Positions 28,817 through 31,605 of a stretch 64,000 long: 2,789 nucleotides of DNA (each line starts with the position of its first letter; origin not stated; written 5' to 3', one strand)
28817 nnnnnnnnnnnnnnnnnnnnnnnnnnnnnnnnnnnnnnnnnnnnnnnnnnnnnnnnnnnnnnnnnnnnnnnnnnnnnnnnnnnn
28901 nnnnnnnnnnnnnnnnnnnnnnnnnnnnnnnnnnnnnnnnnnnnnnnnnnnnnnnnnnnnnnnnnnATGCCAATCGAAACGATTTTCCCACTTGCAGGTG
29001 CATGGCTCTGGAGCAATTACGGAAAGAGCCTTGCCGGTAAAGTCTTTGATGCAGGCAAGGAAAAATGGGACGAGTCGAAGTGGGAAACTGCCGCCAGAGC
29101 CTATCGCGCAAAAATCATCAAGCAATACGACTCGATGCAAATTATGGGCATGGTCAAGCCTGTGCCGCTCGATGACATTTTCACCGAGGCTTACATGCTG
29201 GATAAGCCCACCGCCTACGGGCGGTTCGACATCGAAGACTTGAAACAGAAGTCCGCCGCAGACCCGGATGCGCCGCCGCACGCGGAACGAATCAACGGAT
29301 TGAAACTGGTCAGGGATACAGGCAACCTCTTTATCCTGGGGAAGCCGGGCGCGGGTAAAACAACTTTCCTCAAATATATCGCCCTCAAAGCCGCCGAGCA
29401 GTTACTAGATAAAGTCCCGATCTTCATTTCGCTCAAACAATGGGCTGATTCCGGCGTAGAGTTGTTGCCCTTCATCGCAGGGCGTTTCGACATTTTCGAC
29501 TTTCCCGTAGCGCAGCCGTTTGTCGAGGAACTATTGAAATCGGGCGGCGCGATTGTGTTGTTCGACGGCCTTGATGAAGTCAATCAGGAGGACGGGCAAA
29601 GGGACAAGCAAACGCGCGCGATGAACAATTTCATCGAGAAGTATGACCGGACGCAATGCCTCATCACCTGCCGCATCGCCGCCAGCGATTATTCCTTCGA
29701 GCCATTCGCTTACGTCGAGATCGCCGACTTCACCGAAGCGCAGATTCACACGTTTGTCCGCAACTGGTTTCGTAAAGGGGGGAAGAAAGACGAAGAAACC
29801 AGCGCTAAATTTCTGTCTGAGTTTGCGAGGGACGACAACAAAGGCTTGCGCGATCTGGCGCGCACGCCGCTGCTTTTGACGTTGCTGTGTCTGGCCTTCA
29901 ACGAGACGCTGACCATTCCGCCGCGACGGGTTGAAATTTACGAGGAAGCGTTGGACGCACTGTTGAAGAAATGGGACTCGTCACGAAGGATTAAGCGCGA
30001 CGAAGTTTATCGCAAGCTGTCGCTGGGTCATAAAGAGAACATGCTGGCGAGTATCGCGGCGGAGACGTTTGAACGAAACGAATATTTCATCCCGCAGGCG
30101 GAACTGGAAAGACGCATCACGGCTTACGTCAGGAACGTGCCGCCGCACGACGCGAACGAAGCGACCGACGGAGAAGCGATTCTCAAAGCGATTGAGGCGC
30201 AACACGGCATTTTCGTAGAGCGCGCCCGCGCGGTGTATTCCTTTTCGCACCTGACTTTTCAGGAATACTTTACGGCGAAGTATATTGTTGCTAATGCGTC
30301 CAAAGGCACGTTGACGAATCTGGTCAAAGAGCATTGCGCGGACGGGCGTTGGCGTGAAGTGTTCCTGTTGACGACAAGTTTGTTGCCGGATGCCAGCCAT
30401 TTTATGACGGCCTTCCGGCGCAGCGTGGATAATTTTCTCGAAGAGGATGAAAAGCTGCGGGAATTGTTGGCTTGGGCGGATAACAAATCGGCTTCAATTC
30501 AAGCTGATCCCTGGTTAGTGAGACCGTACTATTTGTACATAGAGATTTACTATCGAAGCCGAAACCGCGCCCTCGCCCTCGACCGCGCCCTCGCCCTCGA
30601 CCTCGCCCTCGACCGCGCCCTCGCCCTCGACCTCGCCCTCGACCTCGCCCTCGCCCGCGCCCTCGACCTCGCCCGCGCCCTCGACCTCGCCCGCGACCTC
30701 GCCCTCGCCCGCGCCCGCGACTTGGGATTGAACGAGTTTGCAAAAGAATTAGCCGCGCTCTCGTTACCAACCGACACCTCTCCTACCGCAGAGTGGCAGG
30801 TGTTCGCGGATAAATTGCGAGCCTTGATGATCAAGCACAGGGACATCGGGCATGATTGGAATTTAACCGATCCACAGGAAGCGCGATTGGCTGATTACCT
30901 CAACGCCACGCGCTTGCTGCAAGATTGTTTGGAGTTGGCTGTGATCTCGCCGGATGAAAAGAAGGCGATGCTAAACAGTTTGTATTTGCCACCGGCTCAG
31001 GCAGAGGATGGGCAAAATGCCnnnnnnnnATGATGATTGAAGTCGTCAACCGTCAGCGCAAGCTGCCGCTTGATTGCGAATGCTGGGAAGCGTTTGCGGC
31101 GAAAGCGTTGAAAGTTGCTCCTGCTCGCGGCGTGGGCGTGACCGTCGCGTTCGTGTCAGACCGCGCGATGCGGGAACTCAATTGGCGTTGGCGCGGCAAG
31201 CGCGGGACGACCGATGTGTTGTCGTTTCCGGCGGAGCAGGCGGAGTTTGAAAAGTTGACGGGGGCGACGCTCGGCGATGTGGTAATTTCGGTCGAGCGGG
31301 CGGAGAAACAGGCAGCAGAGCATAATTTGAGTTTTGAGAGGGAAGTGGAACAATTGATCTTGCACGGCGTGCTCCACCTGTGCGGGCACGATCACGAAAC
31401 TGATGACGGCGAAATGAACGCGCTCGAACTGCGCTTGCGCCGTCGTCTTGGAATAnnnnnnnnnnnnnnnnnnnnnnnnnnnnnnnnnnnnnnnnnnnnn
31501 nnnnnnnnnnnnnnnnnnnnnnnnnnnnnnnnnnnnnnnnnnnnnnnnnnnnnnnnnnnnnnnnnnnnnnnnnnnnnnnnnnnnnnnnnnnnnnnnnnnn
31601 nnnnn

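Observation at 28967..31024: NACHT/STAND NTPase inserted inside the conserved phoH-ybeY-corC operon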

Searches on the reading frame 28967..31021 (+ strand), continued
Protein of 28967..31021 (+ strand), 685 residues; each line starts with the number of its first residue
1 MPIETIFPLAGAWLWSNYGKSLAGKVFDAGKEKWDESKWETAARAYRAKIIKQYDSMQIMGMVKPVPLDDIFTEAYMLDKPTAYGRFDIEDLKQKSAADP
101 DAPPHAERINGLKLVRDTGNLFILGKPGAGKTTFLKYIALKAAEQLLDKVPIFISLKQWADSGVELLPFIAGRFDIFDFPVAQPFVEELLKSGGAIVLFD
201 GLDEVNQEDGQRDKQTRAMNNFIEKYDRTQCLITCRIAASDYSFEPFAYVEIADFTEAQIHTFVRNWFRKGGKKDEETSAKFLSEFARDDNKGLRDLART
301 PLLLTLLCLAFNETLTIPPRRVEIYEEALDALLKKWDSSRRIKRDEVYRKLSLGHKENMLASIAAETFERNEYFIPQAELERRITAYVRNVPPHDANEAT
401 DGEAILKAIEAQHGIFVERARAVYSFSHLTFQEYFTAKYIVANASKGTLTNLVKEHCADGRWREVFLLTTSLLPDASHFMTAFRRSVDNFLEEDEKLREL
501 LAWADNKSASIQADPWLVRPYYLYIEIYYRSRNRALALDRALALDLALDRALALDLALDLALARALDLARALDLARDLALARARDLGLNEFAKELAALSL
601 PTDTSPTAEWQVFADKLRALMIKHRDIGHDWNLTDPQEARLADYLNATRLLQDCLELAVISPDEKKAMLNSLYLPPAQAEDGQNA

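Call 78: search_protein_representatives(protein=window:28967-31021:+)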
Query: 685 residues. Proteins with E-value up to 0.001 (for the whole library): 29346; up to 1e-10: 16274; up to 1e-30: 2491. The best 150 are listed.
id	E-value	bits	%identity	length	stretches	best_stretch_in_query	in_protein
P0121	1.6e-221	753.8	57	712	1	5-668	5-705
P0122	3.6e-208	709.7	61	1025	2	38-529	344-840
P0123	7.8e-197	672.2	57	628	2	14-569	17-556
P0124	2.9e-193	660.4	51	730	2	9-589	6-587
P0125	5.5e-186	636.3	50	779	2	9-591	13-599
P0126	4.9e-183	626.6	49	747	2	6-585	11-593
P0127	1.0e-181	622.3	50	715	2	9-605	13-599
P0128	3.3e-178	610.6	47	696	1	2-678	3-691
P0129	1.3e-175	602.1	51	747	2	29-588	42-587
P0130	2.4e-173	594.6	50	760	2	22-586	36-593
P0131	1.3e-171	588.9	47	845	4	23-588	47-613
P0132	7.8e-171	586.3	50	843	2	45-587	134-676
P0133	1.0e-170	585.9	52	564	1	7-577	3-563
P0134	3.3e-170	584.2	48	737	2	2-528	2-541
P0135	2.2e-169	581.5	49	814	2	43-587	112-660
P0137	2.1e-168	578.3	50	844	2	33-590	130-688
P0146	1.1e-165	569.3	49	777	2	32-585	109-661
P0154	4.4e-163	560.7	48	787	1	37-680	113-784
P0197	1.3e-152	526.1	43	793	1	33-676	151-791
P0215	7.4e-148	510.4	44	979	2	32-528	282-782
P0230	2.2e-145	502.2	50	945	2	39-497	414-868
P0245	2.0e-140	485.8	41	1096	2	30-593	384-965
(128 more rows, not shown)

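Call 85: search_protein_families(library=pfam, proteins=[P0122, P0230, P0245, P0215, P0132, P0137, P0135, P0146, P0154, P0197], max_evalue=0.001)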
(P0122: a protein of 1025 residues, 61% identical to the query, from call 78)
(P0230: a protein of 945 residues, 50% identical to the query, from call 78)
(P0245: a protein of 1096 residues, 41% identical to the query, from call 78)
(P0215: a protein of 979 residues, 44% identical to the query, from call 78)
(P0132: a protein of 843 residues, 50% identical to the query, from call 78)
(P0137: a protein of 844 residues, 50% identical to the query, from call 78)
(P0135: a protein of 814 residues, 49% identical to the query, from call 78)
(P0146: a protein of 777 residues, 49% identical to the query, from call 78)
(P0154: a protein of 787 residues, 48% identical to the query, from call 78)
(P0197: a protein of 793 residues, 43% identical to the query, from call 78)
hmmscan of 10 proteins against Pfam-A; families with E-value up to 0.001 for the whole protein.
P0122 (1025 aa): 13 families
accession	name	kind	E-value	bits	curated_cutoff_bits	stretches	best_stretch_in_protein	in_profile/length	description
PF14516.12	AAA_35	-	2e-22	79.9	27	1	16-247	11-249/331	AAA-like domain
PF05729.18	NACHT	-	2.7e-20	73.3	26.7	1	429-576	4-165/167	NACHT domain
PF13401.12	AAA_22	-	2.9e-12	47.5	27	1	35-171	5-124/130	AAA domain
PF22727.1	NCH2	-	3.2e-10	40.5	27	1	958-1018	32-95/96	NACHT C-terminal Helical domain 2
PF00004.35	AAA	-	8.7e-10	39.6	21.2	1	430-537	3-96/131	ATPase family associated with various cellular activities (AAA)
PF20720.3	nSTAND3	-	5.6e-07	29.8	27.2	1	420-543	12-111/155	Novel STAND NTPase 3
PF01637.24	ATPase_2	-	1.7e-06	28.4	33.2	0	43-151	28-139/225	ATPase domain predominantly from Archaea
PF13173.12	AAA_14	-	2.1e-05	24.9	27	0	43-170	10-98/129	AAA domain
PF13191.12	AAA_16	-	2.2e-05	25.5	32.6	0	426-458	25-52/167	AAA ATPase domain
PF24883.2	NPHP3_N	-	2.6e-05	24.9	24.8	0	428-453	25-50/164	Nephrocystin 3, N-terminal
PF24389.1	ORC-CDC6-like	-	0.0002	20.7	27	1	422-452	29-59/571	ORC-CDC6-like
PF25199.1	nSTAND_NTPase5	-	0.0005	20.4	34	0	426-457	42-73/145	Novel STAND NTPase 5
PF07693.20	KAP_NTPase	-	0.00057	19.7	20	0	114-152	143-180/293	KAP family P-loop domain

P0230 (945 aa): 3 families
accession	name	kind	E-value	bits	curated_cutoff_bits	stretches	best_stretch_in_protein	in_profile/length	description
PF05729.18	NACHT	-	5.2e-18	65.9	26.7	1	495-644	3-166/167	NACHT domain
PF13749.12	HATPase_c_4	-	5.2e-10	39.6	26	1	306-377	6-76/89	Putative ATP-dependent DNA helicase recG C-terminal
PF20720.3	nSTAND3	-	5.3e-05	23.4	27.2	1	493-629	18-128/155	Novel STAND NTPase 3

P0245 (1096 aa): 5 families
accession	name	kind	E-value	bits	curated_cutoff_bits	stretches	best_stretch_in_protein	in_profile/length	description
PF12770.12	CHAT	-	5.2e-21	75.8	24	1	119-346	33-269/289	CHAT domain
PF05729.18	NACHT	-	9e-17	61.8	26.7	1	489-640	3-165/167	NACHT domain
PF22727.1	NCH2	-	2.4e-10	40.8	27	1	1030-1091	32-96/96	NACHT C-terminal Helical domain 2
PF24883.2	NPHP3_N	-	2.2e-05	25.1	24.8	0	559-607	119-164/164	Nephrocystin 3, N-terminal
PF20720.3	nSTAND3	-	3.8e-05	23.9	27.2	1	485-542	16-46/155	Novel STAND NTPase 3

P0215 (979 aa): 2 families
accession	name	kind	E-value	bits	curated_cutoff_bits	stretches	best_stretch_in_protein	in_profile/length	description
PF05729.18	NACHT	-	2.4e-14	54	26.7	1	370-525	2-165/167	NACHT domain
PF24883.2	NPHP3_N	-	7.3e-05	23.5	24.8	0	446-492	121-164/164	Nephrocystin 3, N-terminal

P0132 (843 aa): 5 families
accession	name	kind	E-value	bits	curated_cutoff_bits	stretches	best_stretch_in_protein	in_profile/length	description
PF05729.18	NACHT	-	2.1e-22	80.1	26.7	1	207-361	2-166/167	NACHT domain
PF22727.1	NCH2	-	1.9e-12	47.6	27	1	769-832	30-96/96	NACHT C-terminal Helical domain 2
PF24883.2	NPHP3_N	-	7.5e-06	26.7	24.8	0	276-327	113-164/164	Nephrocystin 3, N-terminal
PF20720.3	nSTAND3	-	8.9e-05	22.7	27.2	1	204-249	16-60/155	Novel STAND NTPase 3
PF25199.1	nSTAND_NTPase5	-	0.00066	20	34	0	203-234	39-69/145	Novel STAND NTPase 5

P0137 (844 aa): 4 families
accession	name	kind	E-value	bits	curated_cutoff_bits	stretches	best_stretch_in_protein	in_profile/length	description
PF05729.18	NACHT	-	3.6e-16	59.9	26.7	1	216-365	3-166/167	NACHT domain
PF22727.1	NCH2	-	1.7e-10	41.3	27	1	767-833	20-94/96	NACHT C-terminal Helical domain 2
PF24883.2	NPHP3_N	-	0.0002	22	24.8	0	213-235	22-44/164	Nephrocystin 3, N-terminal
PF20720.3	nSTAND3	-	0.00079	19.6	27.2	0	211-255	15-58/155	Novel STAND NTPase 3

P0135 (814 aa): 4 families
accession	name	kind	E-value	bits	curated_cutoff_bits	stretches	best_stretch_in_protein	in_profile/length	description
PF05729.18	NACHT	-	1.1e-20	74.6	26.7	1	190-339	3-166/167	NACHT domain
PF22727.1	NCH2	-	2.9e-17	63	27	1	724-800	7-96/96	NACHT C-terminal Helical domain 2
PF24883.2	NPHP3_N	-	1.1e-06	29.4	24.8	0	186-244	21-80/164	Nephrocystin 3, N-terminal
PF20720.3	nSTAND3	-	7.8e-05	22.9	27.2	1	180-216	10-46/155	Novel STAND NTPase 3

P0146 (777 aa): 5 families
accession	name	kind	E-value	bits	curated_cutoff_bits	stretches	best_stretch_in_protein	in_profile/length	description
PF19960.5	EAD7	-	1.6e-20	73.1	32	1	35-96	1-62/62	Effector-associated domain 7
PF05729.18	NACHT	-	5.6e-16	59.3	26.7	1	197-347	2-166/167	NACHT domain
PF20720.3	nSTAND3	-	1.3e-05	25.4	27.2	1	187-313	9-111/155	Novel STAND NTPase 3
PF22727.1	NCH2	-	8.8e-05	23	27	1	709-774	21-95/96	NACHT C-terminal Helical domain 2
PF24883.2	NPHP3_N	-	0.001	19.8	24.8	0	194-216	21-43/164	Nephrocystin 3, N-terminal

P0154 (787 aa): 6 families
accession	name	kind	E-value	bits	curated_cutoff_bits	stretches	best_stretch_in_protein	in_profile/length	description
PF05729.18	NACHT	-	4e-18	66.2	26.7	1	194-345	2-166/167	NACHT domain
PF22727.1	NCH2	-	3e-14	53.4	27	1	709-779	20-96/96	NACHT C-terminal Helical domain 2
PF20689.3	bDLD1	-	1.1e-07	32.5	25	1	4-84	4-84/105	Bacterial Death-like domain 1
PF13401.12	AAA_22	-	0.0001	23.1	27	0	195-297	8-107/130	AAA domain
PF24883.2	NPHP3_N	-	0.00021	22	24.8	0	191-219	21-49/164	Nephrocystin 3, N-terminal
PF20720.3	nSTAND3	-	0.00058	20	27.2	0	193-222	18-45/155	Novel STAND NTPase 3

P0197 (793 aa): 6 families
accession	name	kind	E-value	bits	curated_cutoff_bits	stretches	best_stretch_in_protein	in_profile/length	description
PF05729.18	NACHT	-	1.5e-16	61.1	26.7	1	239-388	3-166/167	NACHT domain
PF22727.1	NCH2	-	1.3e-06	28.9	27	1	745-790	48-96/96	NACHT C-terminal Helical domain 2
PF20720.3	nSTAND3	-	3.4e-05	24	27.2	1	234-359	15-116/155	Novel STAND NTPase 3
PF13401.12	AAA_22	-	4.2e-05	24.3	27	1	236-314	5-82/130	AAA domain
PF24883.2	NPHP3_N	-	7.4e-05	23.4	24.8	0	236-259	22-45/164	Nephrocystin 3, N-terminal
PF00005.33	ABC_tran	-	0.00087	20.3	25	0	237-265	12-42/137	ABC transporter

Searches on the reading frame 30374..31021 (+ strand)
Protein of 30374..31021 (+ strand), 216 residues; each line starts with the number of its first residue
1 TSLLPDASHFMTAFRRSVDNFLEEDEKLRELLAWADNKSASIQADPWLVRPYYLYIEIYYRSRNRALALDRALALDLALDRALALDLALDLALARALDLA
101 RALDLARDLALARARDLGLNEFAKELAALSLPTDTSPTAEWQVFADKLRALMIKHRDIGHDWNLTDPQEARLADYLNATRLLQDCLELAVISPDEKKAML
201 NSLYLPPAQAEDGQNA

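Call 74: predict_structure(alignment_id=A2)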
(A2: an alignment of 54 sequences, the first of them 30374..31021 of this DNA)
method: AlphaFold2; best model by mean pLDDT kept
length: 216 residues; sequences in the alignment: 54
mean_pLDDT: 85.8   pTM: 0.79
mean pLDDT of the five models: 85.8, 85.5, 85.4, 84.9, 83.7
residues with pLDDT >= 90: 105; 70-90: 80; 50-70: 28; < 50: 3
segments of 3 or more residues with pLDDT < 50: none
pLDDT, mean of each block of 10 residues (from residue 1): 68 84 87 92 87 85 68 68 92 91 93 97 98 96 97 95 91 88 87 88 71 52
secondary structure, 60 per line:
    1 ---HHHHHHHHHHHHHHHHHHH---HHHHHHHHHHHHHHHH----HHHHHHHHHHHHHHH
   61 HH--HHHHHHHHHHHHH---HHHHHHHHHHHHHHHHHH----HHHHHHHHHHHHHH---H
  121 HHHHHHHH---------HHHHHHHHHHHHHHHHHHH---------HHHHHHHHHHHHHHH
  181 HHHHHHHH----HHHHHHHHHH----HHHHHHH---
elements in order: H4-22 H26-41 H46-62 H65-77 H81-98 H103-116 H120-128 H138-156 H166-188 H193-202 H207-213

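Call 77: fold_search(model_id=the predicted structure, library=pdb)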
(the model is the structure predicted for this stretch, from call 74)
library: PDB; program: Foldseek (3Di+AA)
matches with E <= 10: 86; with E <= 0.001: 0
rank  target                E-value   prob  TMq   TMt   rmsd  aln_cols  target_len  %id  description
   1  8wdf                  8.6e-01  0.15  0.20  0.18  18.0       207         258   12  Chemoreceptor PilJ from Pseudomonas aeruginosa PA14 (released 2024-07-24)
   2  7zjr                  1.3e+00  0.13  0.20  0.17  18.1       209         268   14  X-ray structure of the periplasmic region of PilJ from P. aeruginosa (released 2022-04-27)
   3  3mk4_A                1.5e+00  0.03  0.13  0.11  22.3       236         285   16  X-Ray structure of human PEX3 in complex with a PEX19 derived peptide (released 2010-06-30)
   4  8k84_B                2.0e+00  0.15  0.26  0.30  15.9       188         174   19  De novo design protein -N3 (released 2024-07-31)
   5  9i1x_B                2.9e+00  0.03  0.12  0.13  17.9       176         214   13  Crystal structure of the E. coli TetR family regulator CecR (released 2025-11-26)
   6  8d9o                  3.1e+00  0.03  0.12  0.13  23.4       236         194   14  De Novo Photosynthetic Reaction Center Protein in Apo-State (released 2022-09-28)
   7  8i21_B                3.4e+00  0.02  0.13  0.12  45.2       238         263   16  Cryo-EM structure of 6-subunit Smc5/6 arm region (released 2024-06-26)
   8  9hf8                  3.5e+00  0.07  0.20  0.21  15.2       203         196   13  Crystal structure of human TRF1 TRFH domain in complex with compound 4 (released 2025-11-26)
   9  8u5a_A                3.7e+00  0.03  0.12  0.16  19.3       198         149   16  Improving protein expression, stability, and function with ProteinMPNN (released 2024-01-17)
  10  2elb                  3.7e+00  0.02  0.13  0.09  29.7       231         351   15  Crystal Structure of the BAR-PH domain of human APPL1 (released 2007-05-29)
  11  6iv4_B                3.9e+00  0.04  0.16  0.14  17.9       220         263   17  Crystal structure of a bacterial Bestrophin homolog from Klebsiella pneumoniae with a mutation W252F (released 2019-11-13)
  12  8s2p_BBB              3.9e+00  0.03  0.13  0.14  23.7       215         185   10  Crystal structure of Borrelia burgdorferi paralogous family 12 outer surface protein BBH37 (space group p21) (released 2025-03-05)
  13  7c7v_A                3.9e+00  0.02  0.16  0.15  22.3       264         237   14  Vitamin D3 receptor/lithochoric acid derivative complex (released 2021-01-20)
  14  8aqn_B                4.1e+00  0.03  0.13  0.12  13.5       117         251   11  Crystal structure of PPARG and NCOR2 with BAY-4931, an inverse agonist (compound 6c) (released 2022-11-09)
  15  5jr9_B                4.1e+00  0.02  0.12  0.13  22.0       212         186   12  Crystal structure of apo-NeC3PO (released 2016-09-28)
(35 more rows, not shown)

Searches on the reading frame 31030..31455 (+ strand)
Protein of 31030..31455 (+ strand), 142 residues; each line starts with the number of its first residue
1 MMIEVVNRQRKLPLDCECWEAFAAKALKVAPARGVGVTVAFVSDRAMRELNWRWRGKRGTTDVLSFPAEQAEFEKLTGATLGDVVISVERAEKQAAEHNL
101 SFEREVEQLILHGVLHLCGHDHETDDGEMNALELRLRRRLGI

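Call 3: search_protein_families(library=pfam, proteins=[window:31030-31455:+], max_evalue=0.1)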
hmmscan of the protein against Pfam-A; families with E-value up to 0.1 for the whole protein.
window:31030-31455:+ (142 aa): 1 family
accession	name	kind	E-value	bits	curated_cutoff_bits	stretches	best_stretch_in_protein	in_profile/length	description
PF02130.23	YbeY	-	8.6e-32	110.2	25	1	30-132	23-121/129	Endoribonuclease YbeY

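Call 5: search_protein_families(library=ncbifam, proteins=[window:31030-31455:+], max_evalue=0.1)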
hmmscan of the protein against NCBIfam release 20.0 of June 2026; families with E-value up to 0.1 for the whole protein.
window:31030-31455:+ (142 aa): 2 families
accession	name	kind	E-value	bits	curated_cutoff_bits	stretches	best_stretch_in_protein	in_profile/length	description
TIGR00043.2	TIGR00043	equivalog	6.8e-34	116.6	45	1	16-136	14-138/146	rRNA maturation RNase YbeY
NF010570.0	PRK13963.1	equivalog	5.5e-17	61.9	274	1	35-141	150-255/261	rRNA maturation RNase YbeY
